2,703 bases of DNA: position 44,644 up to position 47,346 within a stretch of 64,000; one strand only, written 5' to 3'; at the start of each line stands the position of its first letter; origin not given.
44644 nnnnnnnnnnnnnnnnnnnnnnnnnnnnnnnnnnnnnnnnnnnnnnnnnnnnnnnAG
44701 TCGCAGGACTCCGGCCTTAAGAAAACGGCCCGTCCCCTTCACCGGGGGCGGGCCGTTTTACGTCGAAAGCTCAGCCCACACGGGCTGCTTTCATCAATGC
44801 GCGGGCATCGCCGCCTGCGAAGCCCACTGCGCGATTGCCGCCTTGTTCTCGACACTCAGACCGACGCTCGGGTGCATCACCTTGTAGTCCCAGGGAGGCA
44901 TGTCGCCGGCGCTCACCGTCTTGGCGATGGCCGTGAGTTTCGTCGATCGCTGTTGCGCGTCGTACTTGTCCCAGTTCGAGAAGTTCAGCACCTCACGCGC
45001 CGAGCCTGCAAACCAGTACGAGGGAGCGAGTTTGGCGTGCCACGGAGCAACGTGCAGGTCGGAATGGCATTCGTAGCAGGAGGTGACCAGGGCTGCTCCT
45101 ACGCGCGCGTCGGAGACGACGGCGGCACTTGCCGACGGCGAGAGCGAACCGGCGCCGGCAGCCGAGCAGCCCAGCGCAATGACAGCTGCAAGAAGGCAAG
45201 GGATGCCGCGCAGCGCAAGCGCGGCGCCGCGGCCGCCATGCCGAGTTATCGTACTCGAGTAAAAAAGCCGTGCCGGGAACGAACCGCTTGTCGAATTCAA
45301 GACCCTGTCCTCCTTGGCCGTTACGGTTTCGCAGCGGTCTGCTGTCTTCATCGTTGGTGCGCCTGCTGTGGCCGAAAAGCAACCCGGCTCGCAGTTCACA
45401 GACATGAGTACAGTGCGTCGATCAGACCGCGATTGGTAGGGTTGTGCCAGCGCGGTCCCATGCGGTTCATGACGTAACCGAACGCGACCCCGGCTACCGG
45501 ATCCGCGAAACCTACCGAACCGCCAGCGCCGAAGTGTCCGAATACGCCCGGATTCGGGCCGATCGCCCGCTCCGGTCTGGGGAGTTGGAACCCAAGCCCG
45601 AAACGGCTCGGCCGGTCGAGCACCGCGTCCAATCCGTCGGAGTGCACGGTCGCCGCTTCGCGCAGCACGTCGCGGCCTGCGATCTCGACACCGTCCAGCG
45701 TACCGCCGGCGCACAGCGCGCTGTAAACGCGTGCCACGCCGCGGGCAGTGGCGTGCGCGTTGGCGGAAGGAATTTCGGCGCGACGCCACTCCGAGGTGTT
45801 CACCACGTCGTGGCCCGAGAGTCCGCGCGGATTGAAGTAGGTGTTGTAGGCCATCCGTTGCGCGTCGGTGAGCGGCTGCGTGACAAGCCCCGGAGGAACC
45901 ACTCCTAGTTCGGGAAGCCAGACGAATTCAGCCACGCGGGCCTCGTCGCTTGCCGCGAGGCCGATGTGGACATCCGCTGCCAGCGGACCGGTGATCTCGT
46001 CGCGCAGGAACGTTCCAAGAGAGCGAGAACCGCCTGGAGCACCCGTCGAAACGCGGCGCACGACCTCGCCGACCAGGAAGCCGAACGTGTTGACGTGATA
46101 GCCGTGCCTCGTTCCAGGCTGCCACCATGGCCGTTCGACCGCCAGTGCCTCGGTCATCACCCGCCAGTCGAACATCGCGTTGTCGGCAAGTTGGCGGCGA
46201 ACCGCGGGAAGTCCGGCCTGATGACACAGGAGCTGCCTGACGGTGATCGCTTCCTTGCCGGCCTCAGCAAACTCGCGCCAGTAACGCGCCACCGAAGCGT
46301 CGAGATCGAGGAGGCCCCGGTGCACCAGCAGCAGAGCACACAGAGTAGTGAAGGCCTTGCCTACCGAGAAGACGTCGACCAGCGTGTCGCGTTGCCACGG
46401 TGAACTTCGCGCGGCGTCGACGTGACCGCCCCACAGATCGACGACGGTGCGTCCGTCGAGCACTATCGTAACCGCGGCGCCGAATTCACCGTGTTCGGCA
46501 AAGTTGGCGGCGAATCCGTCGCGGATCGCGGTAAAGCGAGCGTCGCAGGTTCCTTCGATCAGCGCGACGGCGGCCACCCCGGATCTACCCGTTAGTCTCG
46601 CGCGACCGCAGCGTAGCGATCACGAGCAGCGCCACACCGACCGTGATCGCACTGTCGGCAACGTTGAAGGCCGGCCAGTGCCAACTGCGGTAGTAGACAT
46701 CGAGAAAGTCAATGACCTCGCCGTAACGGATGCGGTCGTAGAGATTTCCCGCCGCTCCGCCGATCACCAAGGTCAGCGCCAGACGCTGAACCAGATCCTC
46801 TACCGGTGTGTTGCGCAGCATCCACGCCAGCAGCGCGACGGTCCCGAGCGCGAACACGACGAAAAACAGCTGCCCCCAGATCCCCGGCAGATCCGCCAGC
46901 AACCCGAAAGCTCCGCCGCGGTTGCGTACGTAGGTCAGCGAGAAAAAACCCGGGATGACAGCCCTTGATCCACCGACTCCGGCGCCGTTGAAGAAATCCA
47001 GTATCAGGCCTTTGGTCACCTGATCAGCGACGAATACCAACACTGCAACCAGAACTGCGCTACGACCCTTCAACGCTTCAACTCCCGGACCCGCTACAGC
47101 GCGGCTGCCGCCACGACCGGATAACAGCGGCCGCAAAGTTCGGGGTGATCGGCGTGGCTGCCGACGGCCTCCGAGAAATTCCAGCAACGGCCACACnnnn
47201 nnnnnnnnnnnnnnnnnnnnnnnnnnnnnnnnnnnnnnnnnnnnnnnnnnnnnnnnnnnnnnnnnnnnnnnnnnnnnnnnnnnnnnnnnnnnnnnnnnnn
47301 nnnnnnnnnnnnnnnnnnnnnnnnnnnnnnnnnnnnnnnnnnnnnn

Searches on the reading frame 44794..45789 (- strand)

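Call 29: search_protein_families(library=pfam, proteins=[window:44794-45789:-], max_evalue=0.001)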
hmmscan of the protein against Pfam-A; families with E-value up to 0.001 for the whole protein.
window:44794-45789:- (331 aa): 1 family
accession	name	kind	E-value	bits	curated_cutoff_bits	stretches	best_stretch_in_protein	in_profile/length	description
PF14376.11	Haem_bd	-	1.2e-22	80.7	27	1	224-324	28-132/133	Haem-binding domain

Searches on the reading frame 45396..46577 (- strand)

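Call 30: search_protein_families(library=pfam, proteins=[window:45396-46577:-], max_evalue=0.001)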
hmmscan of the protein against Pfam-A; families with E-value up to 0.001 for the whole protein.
window:45396-46577:- (393 aa): 1 family
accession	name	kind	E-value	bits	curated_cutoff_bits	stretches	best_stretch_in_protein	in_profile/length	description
PF00144.29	Beta-lactamase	-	9.4e-69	232.5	27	1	24-385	3-323/329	Beta-lactamase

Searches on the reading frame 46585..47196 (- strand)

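Call 30: search_protein_families(library=pfam, proteins=[window:46585-47196:-], max_evalue=0.001)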
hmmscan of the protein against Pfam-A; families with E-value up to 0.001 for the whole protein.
window:46585-47196:- (203 aa): 1 family
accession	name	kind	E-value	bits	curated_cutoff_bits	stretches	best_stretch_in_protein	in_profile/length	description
PF01252.23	Peptidase_A8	-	3e-41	141.4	25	1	50-196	1-141/142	Signal peptidase (SPase) II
